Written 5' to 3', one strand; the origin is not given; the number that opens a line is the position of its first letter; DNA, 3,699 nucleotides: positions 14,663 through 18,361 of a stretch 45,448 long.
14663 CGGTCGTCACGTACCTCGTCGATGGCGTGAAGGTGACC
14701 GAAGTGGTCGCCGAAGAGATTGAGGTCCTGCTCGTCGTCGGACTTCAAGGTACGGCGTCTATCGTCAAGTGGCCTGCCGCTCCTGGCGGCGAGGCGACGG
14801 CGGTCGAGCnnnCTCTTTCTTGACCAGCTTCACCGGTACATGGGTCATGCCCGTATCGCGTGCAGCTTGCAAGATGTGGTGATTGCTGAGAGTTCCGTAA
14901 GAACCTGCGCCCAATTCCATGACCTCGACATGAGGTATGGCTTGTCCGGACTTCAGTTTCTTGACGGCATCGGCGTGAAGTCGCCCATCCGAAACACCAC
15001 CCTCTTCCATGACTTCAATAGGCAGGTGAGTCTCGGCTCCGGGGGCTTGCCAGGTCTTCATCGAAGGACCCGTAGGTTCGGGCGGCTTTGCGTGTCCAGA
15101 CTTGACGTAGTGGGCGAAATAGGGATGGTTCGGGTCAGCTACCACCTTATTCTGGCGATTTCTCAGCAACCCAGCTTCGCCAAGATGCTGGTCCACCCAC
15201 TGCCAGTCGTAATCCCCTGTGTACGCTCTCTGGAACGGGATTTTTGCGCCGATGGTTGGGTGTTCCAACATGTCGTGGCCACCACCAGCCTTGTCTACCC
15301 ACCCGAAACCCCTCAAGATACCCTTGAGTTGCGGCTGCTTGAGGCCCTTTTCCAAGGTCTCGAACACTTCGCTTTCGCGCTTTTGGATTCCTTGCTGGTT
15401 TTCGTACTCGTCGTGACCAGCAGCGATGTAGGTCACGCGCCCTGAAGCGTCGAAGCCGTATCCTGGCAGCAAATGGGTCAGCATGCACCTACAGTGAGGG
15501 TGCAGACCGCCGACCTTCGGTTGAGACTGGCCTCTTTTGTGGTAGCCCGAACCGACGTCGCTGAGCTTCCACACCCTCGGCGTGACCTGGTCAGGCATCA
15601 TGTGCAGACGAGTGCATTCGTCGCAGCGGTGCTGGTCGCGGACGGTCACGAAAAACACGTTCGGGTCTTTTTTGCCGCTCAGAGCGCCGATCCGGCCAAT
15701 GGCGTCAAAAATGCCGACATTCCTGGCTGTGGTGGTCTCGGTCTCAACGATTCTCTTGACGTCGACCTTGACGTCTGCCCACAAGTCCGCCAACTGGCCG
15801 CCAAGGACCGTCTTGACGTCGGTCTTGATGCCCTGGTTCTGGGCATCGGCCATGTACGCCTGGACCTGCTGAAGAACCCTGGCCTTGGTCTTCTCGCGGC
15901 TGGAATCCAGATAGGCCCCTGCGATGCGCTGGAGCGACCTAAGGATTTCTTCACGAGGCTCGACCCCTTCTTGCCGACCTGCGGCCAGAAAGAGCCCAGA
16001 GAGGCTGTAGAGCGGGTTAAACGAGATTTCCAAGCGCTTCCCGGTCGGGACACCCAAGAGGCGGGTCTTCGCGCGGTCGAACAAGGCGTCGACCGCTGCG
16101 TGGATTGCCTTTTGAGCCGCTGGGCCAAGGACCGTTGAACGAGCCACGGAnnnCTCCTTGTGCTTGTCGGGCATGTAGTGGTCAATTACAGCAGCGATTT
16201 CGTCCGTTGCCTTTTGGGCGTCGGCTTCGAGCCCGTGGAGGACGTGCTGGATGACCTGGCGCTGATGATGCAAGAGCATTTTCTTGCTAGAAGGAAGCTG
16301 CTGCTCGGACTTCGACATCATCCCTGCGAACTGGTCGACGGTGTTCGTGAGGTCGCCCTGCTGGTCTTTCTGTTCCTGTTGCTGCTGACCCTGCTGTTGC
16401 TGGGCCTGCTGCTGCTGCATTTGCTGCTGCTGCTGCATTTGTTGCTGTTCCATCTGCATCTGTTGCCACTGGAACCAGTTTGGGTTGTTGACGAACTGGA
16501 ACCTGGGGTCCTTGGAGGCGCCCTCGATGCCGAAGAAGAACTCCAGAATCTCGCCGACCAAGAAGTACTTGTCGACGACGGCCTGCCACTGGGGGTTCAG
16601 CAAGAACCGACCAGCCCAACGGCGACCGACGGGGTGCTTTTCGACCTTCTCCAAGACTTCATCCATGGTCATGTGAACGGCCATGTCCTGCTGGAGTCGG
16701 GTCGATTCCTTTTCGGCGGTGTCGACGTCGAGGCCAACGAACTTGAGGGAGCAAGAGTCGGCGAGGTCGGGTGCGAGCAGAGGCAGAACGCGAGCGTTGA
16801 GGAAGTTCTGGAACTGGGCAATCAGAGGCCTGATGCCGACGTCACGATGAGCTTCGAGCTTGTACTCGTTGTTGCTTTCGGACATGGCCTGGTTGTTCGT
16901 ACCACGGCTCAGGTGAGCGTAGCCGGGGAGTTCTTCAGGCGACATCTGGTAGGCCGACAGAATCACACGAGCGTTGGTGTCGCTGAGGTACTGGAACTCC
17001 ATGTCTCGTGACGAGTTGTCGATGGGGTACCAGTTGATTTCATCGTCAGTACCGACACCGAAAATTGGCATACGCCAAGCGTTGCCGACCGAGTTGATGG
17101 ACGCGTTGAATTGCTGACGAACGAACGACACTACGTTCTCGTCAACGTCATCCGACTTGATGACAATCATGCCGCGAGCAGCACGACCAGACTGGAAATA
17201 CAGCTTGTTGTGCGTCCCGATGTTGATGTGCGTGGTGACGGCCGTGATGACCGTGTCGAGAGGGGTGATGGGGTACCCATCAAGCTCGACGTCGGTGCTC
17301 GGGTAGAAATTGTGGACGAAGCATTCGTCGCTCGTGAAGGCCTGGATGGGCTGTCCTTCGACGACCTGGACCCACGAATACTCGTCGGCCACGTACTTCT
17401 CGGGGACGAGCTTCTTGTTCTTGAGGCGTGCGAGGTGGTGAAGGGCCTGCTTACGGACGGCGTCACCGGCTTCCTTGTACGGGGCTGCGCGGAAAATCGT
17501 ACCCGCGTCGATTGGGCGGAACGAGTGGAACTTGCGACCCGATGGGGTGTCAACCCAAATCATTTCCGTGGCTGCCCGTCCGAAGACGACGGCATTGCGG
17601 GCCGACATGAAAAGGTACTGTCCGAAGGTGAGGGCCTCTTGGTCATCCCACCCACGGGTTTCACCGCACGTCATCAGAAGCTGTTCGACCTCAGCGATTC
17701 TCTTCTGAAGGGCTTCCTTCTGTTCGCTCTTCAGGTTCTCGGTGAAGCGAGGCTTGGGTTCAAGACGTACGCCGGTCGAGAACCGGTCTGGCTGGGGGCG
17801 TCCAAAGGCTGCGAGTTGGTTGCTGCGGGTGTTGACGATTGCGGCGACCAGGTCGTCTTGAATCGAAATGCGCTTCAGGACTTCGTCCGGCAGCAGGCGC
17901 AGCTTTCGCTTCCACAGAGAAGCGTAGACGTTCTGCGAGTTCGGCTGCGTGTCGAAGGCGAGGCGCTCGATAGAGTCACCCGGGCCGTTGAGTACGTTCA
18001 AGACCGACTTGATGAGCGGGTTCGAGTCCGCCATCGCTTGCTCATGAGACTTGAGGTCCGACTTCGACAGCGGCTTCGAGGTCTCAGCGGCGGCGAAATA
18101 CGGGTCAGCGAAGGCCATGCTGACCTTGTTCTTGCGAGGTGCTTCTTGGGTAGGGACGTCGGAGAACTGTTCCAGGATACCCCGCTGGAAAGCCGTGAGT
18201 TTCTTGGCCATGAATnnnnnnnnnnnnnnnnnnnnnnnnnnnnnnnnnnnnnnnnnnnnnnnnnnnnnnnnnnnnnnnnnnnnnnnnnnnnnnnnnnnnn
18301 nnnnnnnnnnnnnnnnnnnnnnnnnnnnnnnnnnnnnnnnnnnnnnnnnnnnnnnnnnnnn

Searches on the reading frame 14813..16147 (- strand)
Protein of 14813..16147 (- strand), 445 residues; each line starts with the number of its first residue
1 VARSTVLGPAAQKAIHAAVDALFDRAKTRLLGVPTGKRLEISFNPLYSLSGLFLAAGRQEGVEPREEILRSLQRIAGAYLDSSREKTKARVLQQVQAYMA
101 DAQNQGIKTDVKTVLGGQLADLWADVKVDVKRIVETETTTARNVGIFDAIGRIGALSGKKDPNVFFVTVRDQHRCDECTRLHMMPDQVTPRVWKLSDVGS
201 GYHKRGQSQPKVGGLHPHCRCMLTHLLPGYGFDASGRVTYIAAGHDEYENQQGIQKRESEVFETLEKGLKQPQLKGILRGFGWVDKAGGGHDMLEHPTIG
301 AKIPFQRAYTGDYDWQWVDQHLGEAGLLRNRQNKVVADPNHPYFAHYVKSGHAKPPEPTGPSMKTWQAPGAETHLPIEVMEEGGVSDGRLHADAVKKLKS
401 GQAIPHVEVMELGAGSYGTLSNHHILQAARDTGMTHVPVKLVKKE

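Call 24: search_protein_families(library=phrogs, proteins=[window:14813-16147:-], max_evalue=0.001)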
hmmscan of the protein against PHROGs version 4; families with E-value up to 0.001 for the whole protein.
window:14813-16147:- (445 aa): 1 family
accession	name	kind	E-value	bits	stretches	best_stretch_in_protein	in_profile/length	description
phrog_6577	-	unknown function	2.2e-06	27.2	1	75-231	99-234/1066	-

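Call 25: search_protein_families(library=pfam, proteins=[window:14813-16147:-], max_evalue=0.001)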
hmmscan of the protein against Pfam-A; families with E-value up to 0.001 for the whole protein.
window:14813-16147:- (445 aa): 0 families

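Call 65: search_protein_families(library=pfam, proteins=[window:14813-16147:-], max_evalue=1)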
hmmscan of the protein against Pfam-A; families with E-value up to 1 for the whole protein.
window:14813-16147:- (445 aa): 1 family
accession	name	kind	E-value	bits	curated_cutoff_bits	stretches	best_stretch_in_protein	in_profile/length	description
PF04233.19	Phage_Mu_F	-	0.11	13.7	29.6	1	131-223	37-111/112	Phage Mu protein F like protein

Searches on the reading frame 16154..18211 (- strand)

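Call 24: search_protein_families(library=phrogs, proteins=[window:16154-18211:-], max_evalue=0.001)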
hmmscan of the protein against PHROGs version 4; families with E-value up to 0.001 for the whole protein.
window:16154-18211:- (686 aa): 4 families
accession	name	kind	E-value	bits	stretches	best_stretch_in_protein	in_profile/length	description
phrog_15361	-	head and packaging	6.5e-17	62.6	1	109-384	83-326/328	portal protein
phrog_11117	-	head and packaging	8.8e-15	55.9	1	355-528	6-174/264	portal protein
phrog_12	-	head and packaging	3.3e-10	40.6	1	295-638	202-500/646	portal protein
phrog_37955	-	head and packaging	1.4e-05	24.4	1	279-429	237-392/945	portal protein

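Call 25: search_protein_families(library=pfam, proteins=[window:16154-18211:-], max_evalue=0.001)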
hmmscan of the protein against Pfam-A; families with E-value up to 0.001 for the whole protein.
window:16154-18211:- (686 aa): 1 family
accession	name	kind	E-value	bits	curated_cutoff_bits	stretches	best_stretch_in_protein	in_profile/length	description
PF04860.17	Phage_portal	-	7.3e-08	32.4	39.1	1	291-491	110-285/321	Phage portal protein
